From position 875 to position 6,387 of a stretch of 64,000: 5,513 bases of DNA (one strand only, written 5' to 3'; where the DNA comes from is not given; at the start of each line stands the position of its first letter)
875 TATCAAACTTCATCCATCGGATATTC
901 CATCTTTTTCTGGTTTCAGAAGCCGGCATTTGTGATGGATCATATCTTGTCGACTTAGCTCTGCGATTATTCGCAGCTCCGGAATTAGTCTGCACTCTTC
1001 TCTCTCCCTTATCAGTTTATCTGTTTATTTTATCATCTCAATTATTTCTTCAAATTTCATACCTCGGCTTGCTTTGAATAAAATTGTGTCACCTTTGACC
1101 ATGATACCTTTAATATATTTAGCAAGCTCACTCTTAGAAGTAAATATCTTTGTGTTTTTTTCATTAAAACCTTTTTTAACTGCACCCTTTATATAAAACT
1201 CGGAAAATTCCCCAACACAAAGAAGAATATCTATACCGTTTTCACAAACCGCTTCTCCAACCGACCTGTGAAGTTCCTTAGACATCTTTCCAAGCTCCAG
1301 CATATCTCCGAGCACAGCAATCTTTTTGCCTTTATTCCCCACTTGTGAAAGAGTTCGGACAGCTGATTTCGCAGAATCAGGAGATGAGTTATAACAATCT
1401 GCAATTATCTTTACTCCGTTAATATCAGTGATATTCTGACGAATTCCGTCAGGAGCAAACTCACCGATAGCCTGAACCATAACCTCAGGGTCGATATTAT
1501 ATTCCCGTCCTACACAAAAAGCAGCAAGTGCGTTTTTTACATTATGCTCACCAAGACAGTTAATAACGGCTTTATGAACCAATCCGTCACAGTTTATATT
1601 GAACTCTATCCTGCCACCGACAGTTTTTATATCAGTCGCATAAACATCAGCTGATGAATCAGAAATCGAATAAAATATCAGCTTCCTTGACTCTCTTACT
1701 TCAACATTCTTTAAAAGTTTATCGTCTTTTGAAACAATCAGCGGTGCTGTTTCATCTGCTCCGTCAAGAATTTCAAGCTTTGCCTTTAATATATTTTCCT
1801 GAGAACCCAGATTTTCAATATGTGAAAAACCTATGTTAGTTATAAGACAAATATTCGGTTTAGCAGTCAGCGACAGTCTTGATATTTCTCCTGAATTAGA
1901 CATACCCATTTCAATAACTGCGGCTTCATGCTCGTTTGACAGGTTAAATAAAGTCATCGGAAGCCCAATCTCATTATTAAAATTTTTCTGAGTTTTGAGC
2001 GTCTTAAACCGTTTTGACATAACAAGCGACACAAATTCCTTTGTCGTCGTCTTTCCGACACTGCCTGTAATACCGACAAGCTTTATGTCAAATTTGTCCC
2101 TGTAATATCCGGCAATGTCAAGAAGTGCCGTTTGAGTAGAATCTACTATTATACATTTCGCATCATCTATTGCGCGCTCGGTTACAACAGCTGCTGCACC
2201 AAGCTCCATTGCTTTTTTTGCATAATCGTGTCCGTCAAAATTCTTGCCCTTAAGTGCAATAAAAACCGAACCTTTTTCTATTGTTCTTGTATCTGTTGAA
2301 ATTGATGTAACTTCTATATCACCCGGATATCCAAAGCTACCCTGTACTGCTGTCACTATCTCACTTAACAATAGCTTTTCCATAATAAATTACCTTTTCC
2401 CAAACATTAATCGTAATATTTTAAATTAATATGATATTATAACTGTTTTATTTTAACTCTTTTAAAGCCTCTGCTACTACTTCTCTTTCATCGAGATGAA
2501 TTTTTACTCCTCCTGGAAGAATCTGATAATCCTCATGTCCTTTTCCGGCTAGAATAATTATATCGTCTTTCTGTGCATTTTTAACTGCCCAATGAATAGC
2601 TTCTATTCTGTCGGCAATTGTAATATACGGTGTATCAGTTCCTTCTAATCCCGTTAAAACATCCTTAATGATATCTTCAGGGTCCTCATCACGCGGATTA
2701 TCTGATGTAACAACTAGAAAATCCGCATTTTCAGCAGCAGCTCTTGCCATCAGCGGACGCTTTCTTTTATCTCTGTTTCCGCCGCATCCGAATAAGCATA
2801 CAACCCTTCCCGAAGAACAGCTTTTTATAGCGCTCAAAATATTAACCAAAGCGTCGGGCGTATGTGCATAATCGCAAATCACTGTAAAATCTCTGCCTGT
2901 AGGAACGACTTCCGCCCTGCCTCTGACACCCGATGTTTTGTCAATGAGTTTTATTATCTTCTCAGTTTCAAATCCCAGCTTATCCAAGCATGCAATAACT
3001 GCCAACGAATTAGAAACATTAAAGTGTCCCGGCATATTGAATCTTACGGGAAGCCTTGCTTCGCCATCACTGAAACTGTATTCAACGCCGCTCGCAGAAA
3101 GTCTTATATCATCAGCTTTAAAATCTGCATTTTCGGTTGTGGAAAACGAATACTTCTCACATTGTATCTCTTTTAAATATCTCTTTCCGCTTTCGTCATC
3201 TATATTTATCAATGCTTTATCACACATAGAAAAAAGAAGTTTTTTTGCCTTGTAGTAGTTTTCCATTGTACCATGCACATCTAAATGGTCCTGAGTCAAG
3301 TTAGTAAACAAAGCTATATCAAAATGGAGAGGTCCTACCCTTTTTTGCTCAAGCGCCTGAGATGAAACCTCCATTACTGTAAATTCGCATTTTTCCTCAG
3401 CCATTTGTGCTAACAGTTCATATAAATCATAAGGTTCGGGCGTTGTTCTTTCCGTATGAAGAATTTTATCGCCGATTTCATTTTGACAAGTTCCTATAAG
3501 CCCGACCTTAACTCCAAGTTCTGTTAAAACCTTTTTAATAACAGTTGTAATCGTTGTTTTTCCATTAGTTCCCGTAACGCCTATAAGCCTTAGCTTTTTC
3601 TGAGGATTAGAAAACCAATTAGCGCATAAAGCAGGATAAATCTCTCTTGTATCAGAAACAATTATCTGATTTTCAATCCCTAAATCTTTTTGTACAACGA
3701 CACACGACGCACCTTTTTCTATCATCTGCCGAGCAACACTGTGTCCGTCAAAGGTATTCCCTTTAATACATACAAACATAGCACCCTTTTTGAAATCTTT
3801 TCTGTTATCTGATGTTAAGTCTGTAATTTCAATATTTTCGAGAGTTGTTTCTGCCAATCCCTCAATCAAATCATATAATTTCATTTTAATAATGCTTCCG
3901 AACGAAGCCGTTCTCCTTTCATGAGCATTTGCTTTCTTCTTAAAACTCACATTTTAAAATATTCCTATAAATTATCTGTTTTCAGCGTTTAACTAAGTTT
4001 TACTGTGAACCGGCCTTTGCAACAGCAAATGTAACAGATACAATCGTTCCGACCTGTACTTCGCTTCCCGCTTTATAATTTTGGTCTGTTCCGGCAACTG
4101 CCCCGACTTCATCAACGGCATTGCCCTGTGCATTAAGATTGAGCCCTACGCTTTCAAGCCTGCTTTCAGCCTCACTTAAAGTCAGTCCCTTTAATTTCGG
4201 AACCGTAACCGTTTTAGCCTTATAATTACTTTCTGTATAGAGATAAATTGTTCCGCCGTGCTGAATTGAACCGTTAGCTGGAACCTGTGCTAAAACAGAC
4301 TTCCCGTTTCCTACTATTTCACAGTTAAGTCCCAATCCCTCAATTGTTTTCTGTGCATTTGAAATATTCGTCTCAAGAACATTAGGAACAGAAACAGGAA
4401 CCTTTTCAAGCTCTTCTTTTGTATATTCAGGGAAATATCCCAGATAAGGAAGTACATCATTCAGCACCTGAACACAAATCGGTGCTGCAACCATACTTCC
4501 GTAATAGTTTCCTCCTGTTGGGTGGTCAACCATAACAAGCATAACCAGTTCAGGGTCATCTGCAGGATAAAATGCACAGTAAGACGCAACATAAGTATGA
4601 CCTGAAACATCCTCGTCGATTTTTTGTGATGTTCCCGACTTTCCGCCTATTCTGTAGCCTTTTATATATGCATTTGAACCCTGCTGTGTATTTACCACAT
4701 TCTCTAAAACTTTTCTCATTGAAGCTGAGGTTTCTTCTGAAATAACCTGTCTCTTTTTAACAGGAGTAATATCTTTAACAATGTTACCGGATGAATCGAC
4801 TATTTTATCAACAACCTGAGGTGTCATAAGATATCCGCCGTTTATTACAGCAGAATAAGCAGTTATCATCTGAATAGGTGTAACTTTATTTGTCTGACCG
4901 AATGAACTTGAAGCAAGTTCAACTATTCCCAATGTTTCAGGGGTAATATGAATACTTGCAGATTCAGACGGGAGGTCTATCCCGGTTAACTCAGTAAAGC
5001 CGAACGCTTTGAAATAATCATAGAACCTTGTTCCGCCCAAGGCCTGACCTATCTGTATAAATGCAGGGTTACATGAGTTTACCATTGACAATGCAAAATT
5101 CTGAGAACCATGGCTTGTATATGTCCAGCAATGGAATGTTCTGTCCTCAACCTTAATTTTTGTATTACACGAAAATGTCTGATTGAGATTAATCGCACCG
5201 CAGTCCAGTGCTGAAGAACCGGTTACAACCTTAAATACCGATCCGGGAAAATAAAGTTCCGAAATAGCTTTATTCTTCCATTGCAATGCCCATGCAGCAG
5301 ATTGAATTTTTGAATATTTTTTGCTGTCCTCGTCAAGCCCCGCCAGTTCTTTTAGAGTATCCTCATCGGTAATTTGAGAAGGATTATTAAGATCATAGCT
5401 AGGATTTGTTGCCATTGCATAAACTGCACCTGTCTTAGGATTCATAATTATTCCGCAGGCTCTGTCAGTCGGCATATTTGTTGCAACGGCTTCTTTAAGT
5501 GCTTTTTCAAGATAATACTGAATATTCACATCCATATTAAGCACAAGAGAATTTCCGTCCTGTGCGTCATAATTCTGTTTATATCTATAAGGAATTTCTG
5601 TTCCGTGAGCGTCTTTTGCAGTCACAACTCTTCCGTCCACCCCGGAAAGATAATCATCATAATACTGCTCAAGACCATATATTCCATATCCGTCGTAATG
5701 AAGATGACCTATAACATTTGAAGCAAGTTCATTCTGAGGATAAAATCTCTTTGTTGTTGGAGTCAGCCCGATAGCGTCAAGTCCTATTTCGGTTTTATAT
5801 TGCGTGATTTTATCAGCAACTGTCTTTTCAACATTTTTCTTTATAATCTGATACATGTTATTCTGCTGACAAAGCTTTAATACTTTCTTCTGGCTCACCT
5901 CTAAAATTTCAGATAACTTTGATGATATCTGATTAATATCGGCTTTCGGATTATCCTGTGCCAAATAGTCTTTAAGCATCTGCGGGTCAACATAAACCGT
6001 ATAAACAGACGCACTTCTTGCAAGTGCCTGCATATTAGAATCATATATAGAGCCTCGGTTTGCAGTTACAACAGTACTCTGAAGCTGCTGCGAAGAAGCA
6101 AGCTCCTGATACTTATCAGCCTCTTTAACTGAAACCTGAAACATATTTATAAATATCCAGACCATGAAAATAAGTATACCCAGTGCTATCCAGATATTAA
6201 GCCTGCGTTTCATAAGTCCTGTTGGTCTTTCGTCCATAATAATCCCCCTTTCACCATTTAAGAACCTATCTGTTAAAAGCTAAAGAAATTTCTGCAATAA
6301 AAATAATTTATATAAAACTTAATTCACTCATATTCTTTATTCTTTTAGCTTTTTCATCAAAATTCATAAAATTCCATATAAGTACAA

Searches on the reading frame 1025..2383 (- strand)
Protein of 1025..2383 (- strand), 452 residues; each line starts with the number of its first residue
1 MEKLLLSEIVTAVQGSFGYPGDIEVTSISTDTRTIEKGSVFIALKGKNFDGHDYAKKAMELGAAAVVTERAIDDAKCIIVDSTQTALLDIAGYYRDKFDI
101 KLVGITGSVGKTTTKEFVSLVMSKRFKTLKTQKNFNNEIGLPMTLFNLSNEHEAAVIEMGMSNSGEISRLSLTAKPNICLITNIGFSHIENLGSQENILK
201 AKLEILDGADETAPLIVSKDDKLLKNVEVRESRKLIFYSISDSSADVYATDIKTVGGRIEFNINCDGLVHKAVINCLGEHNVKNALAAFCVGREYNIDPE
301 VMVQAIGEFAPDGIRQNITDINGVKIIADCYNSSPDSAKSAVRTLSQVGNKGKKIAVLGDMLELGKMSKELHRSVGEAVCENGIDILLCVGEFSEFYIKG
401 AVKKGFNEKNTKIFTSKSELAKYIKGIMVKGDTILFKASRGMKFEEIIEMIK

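Call 57: search_protein_families(library=pfam, proteins=[window:1025-2383:-], max_evalue=0.0001)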
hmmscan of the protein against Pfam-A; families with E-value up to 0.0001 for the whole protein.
window:1025-2383:- (452 aa): 3 families
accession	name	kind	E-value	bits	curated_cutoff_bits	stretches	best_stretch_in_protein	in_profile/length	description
PF08245.18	Mur_ligase_M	-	3.3e-44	151.7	24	1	105-291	1-199/200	Mur ligase middle domain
PF02875.26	Mur_ligase_C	-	3.8e-18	67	28.4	1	318-440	6-127/127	Mur ligase, glutamate ligase domain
PF01225.30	Mur_ligase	-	1.1e-09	39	21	1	24-72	1-54/95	Mur ligase family, catalytic domain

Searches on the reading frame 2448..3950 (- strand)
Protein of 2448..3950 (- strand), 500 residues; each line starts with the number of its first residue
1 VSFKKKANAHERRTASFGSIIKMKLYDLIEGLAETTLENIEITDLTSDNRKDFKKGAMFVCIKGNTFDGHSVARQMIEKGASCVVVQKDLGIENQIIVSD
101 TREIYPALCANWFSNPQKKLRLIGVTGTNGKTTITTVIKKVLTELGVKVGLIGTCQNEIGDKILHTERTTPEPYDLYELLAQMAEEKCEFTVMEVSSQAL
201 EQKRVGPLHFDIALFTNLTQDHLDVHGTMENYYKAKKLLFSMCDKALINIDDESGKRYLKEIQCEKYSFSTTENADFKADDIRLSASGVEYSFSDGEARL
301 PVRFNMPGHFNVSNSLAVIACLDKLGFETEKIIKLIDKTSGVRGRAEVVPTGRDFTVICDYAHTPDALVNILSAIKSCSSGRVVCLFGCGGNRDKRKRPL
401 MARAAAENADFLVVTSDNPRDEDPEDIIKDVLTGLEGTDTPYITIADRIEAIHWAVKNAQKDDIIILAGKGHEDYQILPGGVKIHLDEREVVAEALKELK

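Call 57: search_protein_families(library=pfam, proteins=[window:2448-3950:-], max_evalue=0.0001)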
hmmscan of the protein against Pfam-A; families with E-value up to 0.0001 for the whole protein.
window:2448-3950:- (500 aa): 3 families
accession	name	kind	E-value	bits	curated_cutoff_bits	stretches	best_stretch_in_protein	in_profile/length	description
PF08245.18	Mur_ligase_M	-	6.7e-55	186.6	24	1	125-321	1-199/200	Mur ligase middle domain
PF02875.26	Mur_ligase_C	-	4.2e-33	115.3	28.4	1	344-471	1-127/127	Mur ligase, glutamate ligase domain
PF01225.30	Mur_ligase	-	8.9e-06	26.4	21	1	54-98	13-59/95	Mur ligase family, catalytic domain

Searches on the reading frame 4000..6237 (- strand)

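Call 57: search_protein_families(library=pfam, proteins=[window:4000-6237:-], max_evalue=0.0001)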
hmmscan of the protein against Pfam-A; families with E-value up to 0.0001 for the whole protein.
window:4000-6237:- (745 aa): 3 families
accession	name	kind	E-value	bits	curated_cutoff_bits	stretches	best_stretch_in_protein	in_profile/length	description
PF00905.27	Transpeptidase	-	1.1e-72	245.3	22.1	1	261-592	2-298/299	Penicillin binding protein transpeptidase domain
PF03717.20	PBP_dimer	-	3.2e-21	77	24.4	1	58-215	3-176/180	Penicillin-binding Protein dimerisation domain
PF03793.24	PASTA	-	7.1e-16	58.4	23.2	2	677-737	1-62/64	PASTA domain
